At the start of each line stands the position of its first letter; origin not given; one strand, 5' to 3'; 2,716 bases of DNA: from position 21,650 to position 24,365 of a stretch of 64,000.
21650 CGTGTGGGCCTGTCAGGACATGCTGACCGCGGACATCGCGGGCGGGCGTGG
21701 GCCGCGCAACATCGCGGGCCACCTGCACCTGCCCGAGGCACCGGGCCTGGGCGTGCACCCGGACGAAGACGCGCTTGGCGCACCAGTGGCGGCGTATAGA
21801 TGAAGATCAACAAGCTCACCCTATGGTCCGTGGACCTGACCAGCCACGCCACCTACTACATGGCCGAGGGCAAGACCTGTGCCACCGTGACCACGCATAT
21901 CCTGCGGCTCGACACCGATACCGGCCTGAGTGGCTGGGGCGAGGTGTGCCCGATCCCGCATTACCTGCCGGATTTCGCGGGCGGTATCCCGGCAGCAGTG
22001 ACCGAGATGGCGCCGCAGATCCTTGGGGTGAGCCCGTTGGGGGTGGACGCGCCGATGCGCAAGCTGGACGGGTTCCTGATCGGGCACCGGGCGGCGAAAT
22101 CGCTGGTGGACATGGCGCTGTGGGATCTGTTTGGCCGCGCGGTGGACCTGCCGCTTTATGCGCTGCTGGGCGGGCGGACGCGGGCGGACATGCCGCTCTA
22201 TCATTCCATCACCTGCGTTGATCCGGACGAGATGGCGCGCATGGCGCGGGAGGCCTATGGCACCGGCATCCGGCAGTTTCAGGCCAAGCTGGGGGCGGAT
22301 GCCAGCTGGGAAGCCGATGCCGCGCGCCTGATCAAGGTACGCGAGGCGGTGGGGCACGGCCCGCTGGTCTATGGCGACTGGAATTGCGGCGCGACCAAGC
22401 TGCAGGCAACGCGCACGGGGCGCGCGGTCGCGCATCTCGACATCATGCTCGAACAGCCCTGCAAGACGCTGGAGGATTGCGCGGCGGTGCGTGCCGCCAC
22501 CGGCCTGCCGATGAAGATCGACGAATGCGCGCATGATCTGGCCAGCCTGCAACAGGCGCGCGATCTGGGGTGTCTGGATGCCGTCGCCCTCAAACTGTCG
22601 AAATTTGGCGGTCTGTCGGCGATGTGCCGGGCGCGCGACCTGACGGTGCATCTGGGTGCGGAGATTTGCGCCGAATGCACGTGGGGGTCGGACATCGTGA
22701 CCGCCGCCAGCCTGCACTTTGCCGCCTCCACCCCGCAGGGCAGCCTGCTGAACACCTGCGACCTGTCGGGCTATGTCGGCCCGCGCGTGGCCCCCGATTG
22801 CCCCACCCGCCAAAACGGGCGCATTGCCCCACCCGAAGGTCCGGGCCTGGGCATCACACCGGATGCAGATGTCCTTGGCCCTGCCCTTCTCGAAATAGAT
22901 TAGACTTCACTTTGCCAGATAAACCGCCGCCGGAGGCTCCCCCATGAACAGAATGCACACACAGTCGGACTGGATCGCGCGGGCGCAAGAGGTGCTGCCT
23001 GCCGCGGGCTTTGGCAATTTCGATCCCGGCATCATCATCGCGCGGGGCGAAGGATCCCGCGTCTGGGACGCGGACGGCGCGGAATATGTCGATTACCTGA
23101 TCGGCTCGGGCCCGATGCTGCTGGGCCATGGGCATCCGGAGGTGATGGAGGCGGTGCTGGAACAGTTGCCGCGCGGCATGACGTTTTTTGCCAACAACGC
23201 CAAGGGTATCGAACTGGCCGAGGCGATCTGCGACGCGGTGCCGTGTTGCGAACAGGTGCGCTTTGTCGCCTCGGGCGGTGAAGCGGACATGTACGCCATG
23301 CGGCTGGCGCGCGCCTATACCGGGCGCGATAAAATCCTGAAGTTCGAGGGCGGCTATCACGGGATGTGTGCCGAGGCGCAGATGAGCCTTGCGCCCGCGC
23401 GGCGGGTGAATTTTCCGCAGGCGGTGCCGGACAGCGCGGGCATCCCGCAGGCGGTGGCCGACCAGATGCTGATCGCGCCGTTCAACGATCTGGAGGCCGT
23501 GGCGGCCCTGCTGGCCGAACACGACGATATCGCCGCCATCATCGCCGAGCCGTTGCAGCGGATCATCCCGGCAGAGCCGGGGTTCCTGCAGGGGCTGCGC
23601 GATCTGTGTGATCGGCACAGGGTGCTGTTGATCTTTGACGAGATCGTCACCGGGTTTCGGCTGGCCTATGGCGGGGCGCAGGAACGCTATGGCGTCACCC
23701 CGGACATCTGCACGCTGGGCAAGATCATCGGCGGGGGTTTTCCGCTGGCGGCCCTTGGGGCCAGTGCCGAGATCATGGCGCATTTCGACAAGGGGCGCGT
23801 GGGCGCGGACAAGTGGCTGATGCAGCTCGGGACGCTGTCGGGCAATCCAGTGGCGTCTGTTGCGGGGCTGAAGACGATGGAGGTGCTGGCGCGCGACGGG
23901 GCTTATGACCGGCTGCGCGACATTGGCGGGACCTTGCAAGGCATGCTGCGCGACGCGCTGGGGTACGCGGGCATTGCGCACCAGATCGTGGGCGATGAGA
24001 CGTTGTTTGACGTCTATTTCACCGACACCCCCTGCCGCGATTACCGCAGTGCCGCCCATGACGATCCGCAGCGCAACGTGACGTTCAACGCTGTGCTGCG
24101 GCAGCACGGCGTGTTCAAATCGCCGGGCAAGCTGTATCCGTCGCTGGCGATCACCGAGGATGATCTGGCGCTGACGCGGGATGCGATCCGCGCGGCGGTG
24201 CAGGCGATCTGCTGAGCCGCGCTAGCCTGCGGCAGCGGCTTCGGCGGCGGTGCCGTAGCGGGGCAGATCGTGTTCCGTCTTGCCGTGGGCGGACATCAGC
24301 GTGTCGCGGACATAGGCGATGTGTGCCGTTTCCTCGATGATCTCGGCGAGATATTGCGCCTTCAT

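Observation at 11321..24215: DddQ-like cupin embedded in a coupled operon with a DMGDH-like enzyme, three MR/MLE paralogs and an aminotransferase: context argues for an unidentified betaine/sulfonium substrate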

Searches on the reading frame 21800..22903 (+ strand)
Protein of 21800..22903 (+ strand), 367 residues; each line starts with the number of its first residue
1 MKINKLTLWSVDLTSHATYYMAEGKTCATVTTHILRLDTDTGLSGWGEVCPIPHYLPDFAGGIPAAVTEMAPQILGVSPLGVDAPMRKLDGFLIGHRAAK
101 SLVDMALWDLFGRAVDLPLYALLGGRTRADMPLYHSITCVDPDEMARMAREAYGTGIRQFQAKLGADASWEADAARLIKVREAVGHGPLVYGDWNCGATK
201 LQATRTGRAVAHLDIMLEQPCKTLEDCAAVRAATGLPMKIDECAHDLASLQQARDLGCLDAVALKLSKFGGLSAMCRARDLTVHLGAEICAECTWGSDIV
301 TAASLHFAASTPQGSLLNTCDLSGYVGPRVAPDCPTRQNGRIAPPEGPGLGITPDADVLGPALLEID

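Call 3: search_protein_families(library=pfam, proteins=[window:21800-22903:+])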
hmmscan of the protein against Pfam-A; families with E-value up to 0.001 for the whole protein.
window:21800-22903:+ (367 aa): 2 families
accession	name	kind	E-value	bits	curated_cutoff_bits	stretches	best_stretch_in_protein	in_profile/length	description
PF13378.12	MR_MLE_C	-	1.1e-38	133.6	29.4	1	144-357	1-218/219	Enolase C-terminal domain-like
PF02746.21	MR_MLE_N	-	2.1e-15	57.4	22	1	25-124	21-117/117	Mandelate racemase / muconate lactonizing enzyme, N-terminal domain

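Call 10: search_solved_structures(query=window:21800-22903:+, max_evalue=1e-30)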
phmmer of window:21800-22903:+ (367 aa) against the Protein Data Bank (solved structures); distinct sequences matched with E-value up to 1e-30: 10.
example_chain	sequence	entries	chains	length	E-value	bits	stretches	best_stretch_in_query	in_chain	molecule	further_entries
4mgg_A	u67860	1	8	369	1.3e-70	241.9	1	1-362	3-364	Muconate lactonizing enzyme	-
2rdx_A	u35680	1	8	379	3.9e-60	207.4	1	2-362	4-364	Mandelate racemase/muconate lactonizing enzyme, putative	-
2qdd_A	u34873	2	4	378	3.7e-58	200.9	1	2-363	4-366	Mandelate racemase/muconate lactonizing enzyme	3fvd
4e8g_A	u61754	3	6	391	2.2e-56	195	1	1-363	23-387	Mandelate racemase/muconate lactonizing enzyme, N-terminal domain protein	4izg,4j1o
2ps2_A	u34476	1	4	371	1.2e-55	192.6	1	1-363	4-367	Putative mandelate racemase/muconate lactonizing enzyme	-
3eez_A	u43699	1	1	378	3.3e-55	191.2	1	1-362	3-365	putative Mandelate racemase/muconate lactonizing enzyme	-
2pmq_A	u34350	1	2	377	2.7e-51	178.3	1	2-364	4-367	Mandelate racemase/muconate lactonizing enzyme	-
4h2h_A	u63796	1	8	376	3.7e-51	177.8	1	2-364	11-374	Mandelate racemase/muconate lactonizing enzyme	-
2pce_A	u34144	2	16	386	4e-44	154.7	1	2-361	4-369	putative mandelate racemase/muconate lactonizing enzyme | Mandelate racemase/muconate lactonizing enzyme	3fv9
2p88_A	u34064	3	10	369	1e-31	113.9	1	1-325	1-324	Mandelate racemase/muconate lactonizing enzyme family protein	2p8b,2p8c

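Call 24: search_protein_families(library=ncbifam, proteins=[window:21800-22903:+], max_evalue=0.00001)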
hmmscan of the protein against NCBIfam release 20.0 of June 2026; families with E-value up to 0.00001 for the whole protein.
window:21800-22903:+ (367 aa): 15 families
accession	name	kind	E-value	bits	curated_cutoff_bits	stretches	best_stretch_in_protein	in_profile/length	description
NF043002.1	HProlDhtase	equivalog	3.2e-88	296.1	500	1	1-365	1-365/366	cis-3-hydroxy-L-proline dehydratase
TIGR02534.1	mucon_cyclo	subfamily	5.8e-28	98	334.95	1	28-359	25-362/368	muconate/chloromuconate family cycloisomerase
NF010624.0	PRK14017.1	equivalog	1.1e-22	80.7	311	1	34-356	17-354/382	galactonate dehydratase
NF042940.1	racemase_DgcA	equivalog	2.5e-20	73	400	1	39-310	32-287/323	N-acetyl-D-Glu racemase DgcA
NF043051.1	ManoateDhtManD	equivalog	1.7e-17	63.3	550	1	98-162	84-148/403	D-mannonate dehydratase ManD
NF011654.0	PRK15072.1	subfamily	1.5e-16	60.3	430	1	98-161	84-147/404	D-galactonate dehydratase family protein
NF040866.1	AraD_Arch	equivalog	1.7e-16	60.2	650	1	99-359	103-366/372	arabinonate dehydratase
NF011708.0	PRK15129.1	equivalog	2.3e-16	59.7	343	1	16-294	14-276/321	L-Ala-D/L-Glu epimerase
NF002782.0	PRK02901.1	equivalog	2.8e-14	52.8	288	1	42-279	38-229/328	o-succinylbenzoate synthase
NF040790.2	glucon_galact_dh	equivalog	1.3e-12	47.3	750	1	98-318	92-324/390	bifunctional D-gluconate/D-galactonate dehydratase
NF047820.1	TalGalacDh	equivalog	3e-12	46.2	500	1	62-354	64-356/371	L-talarate/galactarate dehydratase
NF011968.0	PRK15440.1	equivalog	4.4e-12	45.6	393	1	100-357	126-386/395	L-rhamnonate dehydratase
TIGR01928.1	menC_lowGC_arch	equivalog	3.9e-11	42.6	200.65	1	32-289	23-278/325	o-succinylbenzoate synthase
NF041118.1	A_G_epim_Thtga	equivalog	2.5e-10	40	500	1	2-311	2-309/341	L-Ala-D/L-Glu epimerase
TIGR01927.1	menC_gam_Gplu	equivalog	1.1e-08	34.7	130.55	1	141-275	111-246/307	o-succinylbenzoate synthase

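Call 56: search_solved_structures(query=window:21800-22903:+, max_evalue=1e-50, show_alignments=5)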
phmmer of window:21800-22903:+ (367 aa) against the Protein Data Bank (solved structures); distinct sequences matched with E-value up to 1e-50: 8.
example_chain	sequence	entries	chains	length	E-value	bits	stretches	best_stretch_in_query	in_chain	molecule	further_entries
4mgg_A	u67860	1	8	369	1.3e-70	241.9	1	1-362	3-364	Muconate lactonizing enzyme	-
2rdx_A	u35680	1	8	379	3.9e-60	207.4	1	2-362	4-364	Mandelate racemase/muconate lactonizing enzyme, putative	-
2qdd_A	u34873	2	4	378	3.7e-58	200.9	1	2-363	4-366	Mandelate racemase/muconate lactonizing enzyme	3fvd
4e8g_A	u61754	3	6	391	2.2e-56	195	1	1-363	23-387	Mandelate racemase/muconate lactonizing enzyme, N-terminal domain protein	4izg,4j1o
2ps2_A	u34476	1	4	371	1.2e-55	192.6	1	1-363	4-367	Putative mandelate racemase/muconate lactonizing enzyme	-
3eez_A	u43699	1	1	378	3.3e-55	191.2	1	1-362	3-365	putative Mandelate racemase/muconate lactonizing enzyme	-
2pmq_A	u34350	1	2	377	2.7e-51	178.3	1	2-364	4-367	Mandelate racemase/muconate lactonizing enzyme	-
4h2h_A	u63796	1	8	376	3.7e-51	177.8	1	2-364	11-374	Mandelate racemase/muconate lactonizing enzyme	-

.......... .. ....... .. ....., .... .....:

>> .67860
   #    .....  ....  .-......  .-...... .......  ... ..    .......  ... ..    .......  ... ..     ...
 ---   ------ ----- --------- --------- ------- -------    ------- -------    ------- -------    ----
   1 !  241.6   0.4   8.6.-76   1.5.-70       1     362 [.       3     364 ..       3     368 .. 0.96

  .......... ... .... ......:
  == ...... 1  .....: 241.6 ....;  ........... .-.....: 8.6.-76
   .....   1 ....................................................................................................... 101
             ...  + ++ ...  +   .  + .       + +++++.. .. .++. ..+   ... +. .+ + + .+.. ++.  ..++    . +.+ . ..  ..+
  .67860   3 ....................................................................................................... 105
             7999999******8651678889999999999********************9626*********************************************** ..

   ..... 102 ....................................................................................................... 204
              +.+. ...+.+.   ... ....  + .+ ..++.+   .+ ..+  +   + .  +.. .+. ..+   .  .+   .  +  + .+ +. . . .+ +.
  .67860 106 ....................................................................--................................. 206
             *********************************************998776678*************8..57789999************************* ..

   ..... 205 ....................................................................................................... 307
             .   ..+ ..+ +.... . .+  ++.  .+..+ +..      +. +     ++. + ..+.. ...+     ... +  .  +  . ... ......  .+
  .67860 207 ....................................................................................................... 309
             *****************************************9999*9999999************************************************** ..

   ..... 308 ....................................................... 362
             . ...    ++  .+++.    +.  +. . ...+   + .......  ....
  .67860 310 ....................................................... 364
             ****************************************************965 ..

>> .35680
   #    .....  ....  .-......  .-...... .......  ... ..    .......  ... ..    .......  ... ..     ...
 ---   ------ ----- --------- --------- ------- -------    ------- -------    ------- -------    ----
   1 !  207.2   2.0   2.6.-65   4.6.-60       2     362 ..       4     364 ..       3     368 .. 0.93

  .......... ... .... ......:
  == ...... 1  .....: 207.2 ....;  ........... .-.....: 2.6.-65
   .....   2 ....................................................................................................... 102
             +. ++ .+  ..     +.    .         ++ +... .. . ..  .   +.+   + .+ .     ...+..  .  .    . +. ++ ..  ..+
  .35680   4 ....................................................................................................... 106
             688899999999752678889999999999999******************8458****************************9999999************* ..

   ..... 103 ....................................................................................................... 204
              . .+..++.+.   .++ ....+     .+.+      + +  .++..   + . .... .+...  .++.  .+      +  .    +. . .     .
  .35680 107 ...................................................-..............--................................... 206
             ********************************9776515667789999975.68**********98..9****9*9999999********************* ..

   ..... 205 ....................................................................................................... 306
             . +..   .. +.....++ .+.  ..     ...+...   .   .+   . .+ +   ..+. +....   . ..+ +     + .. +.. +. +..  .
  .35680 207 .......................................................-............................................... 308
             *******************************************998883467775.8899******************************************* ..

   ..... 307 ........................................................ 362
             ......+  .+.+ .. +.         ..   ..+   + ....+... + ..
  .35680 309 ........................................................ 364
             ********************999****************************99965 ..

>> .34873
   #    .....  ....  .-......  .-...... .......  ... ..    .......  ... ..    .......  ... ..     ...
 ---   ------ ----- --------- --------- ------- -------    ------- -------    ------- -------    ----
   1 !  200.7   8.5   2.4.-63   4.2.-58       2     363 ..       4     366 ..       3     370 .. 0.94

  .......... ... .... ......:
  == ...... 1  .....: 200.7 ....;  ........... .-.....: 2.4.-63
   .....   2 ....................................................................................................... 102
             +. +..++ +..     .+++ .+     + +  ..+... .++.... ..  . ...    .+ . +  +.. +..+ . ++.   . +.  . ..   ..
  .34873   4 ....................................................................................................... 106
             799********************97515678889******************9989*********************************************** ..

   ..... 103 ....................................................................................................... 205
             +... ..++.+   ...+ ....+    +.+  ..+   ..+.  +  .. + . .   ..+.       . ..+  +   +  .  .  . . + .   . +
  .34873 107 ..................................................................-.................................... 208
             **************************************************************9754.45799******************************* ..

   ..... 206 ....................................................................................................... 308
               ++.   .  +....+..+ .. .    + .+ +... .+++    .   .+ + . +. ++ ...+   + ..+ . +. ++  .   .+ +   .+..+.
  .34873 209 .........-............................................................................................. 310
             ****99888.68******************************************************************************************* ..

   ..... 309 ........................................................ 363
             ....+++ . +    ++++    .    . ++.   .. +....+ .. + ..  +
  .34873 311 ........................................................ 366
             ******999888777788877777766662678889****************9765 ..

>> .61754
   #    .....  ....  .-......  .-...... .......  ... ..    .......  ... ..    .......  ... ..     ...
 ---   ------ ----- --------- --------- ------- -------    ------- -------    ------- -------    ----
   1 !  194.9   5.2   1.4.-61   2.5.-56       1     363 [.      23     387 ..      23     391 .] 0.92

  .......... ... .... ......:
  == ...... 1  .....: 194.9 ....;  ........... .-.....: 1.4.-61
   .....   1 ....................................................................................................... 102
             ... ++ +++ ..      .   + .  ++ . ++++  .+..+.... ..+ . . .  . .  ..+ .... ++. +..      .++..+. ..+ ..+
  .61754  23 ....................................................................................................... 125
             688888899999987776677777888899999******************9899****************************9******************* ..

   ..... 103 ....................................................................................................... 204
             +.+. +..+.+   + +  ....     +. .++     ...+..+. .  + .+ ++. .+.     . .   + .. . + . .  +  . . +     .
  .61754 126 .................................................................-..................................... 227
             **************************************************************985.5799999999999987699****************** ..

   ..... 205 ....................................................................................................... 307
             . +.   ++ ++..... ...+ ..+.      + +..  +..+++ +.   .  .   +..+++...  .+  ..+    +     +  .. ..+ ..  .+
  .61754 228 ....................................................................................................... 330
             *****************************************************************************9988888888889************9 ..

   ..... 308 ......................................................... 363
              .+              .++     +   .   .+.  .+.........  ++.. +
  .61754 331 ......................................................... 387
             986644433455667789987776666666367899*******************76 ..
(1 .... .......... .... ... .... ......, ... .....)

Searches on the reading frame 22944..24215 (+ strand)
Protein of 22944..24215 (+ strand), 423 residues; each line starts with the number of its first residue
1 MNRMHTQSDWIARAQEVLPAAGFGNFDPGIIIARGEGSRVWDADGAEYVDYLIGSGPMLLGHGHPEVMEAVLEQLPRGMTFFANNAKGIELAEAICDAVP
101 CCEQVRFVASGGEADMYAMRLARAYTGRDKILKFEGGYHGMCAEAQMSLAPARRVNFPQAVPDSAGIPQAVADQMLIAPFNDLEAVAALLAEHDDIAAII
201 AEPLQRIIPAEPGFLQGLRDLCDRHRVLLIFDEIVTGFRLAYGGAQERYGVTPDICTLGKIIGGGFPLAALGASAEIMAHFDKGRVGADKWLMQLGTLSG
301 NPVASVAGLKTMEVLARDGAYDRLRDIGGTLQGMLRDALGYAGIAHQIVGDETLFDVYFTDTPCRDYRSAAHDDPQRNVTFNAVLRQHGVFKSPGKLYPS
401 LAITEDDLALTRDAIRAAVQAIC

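Call 3: search_protein_families(library=pfam, proteins=[window:22944-24215:+])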
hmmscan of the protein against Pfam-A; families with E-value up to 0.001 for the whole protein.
window:22944-24215:+ (423 aa): 1 family
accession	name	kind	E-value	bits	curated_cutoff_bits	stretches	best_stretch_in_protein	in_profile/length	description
PF00202.27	Aminotran_3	-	3e-63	214.4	30.5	1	30-418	11-402/403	Aminotransferase class-III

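Call 24: search_protein_families(library=ncbifam, proteins=[window:22944-24215:+], max_evalue=0.00001)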
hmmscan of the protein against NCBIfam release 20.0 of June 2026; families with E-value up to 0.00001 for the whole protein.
window:22944-24215:+ (423 aa): 68 families (the best 25 are shown)
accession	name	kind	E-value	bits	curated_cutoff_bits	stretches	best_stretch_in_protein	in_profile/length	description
NF000818.0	PRK00062.1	subfamily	1.1e-112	376.9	398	1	30-421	36-426/429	glutamate-1-semialdehyde 2,1-aminomutase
TIGR00713.1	hemL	equivalog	7.7e-107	357.5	527.3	1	30-419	32-420/423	glutamate-1-semialdehyde 2,1-aminomutase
NF041362.1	GntE_guanitoxin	equivalog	6.8e-92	308.2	525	1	12-392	13-403/426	guanitoxin biosynthesis PLP-dependent transaminase GntE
NF009055.0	PRK12389.1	equivalog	3.9e-91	305.8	637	1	30-421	37-427/431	glutamate-1-semialdehyde 2,1-aminomutase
NF004856.0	PRK06209.1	equivalog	9.6e-65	218.8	486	1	31-420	43-414/450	glutamate-1-semialdehyde 2,1-aminomutase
NF001864.0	PRK00615.1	equivalog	1.1e-59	202.2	706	1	31-412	38-419/433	glutamate-1-semialdehyde aminotransferase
NF005453.0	PRK07046.1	subfamily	7.1e-53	179.8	425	1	30-372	59-398/453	transaminase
TIGR00707.1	argD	subfamily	1.9e-51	175.1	410.05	1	29-373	10-343/381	acetylornithine/succinylornithine family transaminase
NF005993.0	PRK08117.1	subfamily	5.4e-51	173.5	574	1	9-340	7-348/433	aspartate aminotransferase family protein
NF002874.0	PRK03244.1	equivalog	3.7e-50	170.9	457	1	4-417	4-390/399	acetylornithine transaminase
NF003468.0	PRK05093.1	subfamily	4.4e-47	160.7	522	1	30-420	25-400/405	acetylornithine/succinyldiaminopimelate transaminase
NF004426.0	PRK05769.1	equivalog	5.7e-45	153.9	552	1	10-420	20-438/441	acetyl ornithine aminotransferase family protein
NF005985.0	PRK08088.1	equivalog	8.1e-45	153.3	713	1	5-336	2-336/426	4-aminobutyrate--2-oxoglutarate transaminase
NF009047.0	PRK12381.1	subfamily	1.1e-44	152.9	630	1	30-316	23-300/406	bifunctional succinylornithine transaminase/acetylornithine transaminase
TIGR03246.1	arg_catab_astC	subfamily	2.9e-44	151.6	609.95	1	26-316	14-296/397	acetylornithine/succinylornithine family transaminase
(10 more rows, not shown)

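Call 38: search_solved_structures(query=window:22944-24215:+, max_evalue=1e-40)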
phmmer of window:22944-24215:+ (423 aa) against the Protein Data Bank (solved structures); distinct sequences matched with E-value up to 1e-40: 29.
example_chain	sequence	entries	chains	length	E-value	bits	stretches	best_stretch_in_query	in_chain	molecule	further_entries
2cfb_A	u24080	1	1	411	1e-91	311.3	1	30-418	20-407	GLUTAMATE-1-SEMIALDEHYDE 2,1-AMINOMUTASE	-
3fqa_A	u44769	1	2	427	4.3e-89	302.7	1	29-421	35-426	Glutamate-1-semialdehyde 2,1-aminomutase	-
2gsa_A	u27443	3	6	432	7.9e-89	301.8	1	29-421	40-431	GLUTAMATE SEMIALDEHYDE AMINOTRANSFERASE | PROTEIN (GLUTAMATE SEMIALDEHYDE AMINOTRANSFERASE)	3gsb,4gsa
3fq8_A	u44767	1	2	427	8e-89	301.8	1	29-421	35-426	Glutamate-1-semialdehyde 2,1-aminomutase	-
2hoy_A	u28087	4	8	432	1.5e-88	300.9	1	29-421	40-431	Glutamate-1-semialdehyde 2,1-aminomutase (GSAM) apo-form | Glutamate-1-semialdehyde 2,1-aminomutase (GSAM) pmp-form | Glutamate-1-semialdehyde 2,1-aminomutase (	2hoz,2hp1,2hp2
3fq7_A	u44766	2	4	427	1.5e-88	300.9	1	29-421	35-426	Glutamate-1-semialdehyde 2,1-aminomutase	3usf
5i92_A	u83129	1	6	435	1.4e-85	291.1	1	31-419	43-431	Glutamate-1-semialdehyde 2,1-aminomutase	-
3bs8_A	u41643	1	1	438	1.8e-81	277.6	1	26-414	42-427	Glutamate-1-semialdehyde 2,1-aminomutase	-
6w80_A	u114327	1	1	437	1.3e-80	274.8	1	28-410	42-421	Glutamate-1-semialdehyde 2,1-aminomutase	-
5hdm_A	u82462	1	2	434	1.4e-80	274.7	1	30-415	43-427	Glutamate-1-semialdehyde 2,1-aminomutase 1, chloroplastic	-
2e7u_A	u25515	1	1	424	1.2e-78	268.3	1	31-418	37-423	Glutamate-1-semialdehyde 2,1-aminomutase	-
3k28_A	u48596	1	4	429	2e-78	267.5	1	30-398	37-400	Glutamate-1-semialdehyde 2,1-aminomutase 2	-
3l44_A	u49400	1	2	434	7.1e-78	265.8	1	30-421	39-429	Glutamate-1-semialdehyde 2,1-aminomutase 1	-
6k8h_A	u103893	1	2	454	6.1e-77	262.7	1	10-395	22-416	Aminotransferase class-III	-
4e77_A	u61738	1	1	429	1.3e-75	258.3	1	28-416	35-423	Glutamate-1-semialdehyde 2,1-aminomutase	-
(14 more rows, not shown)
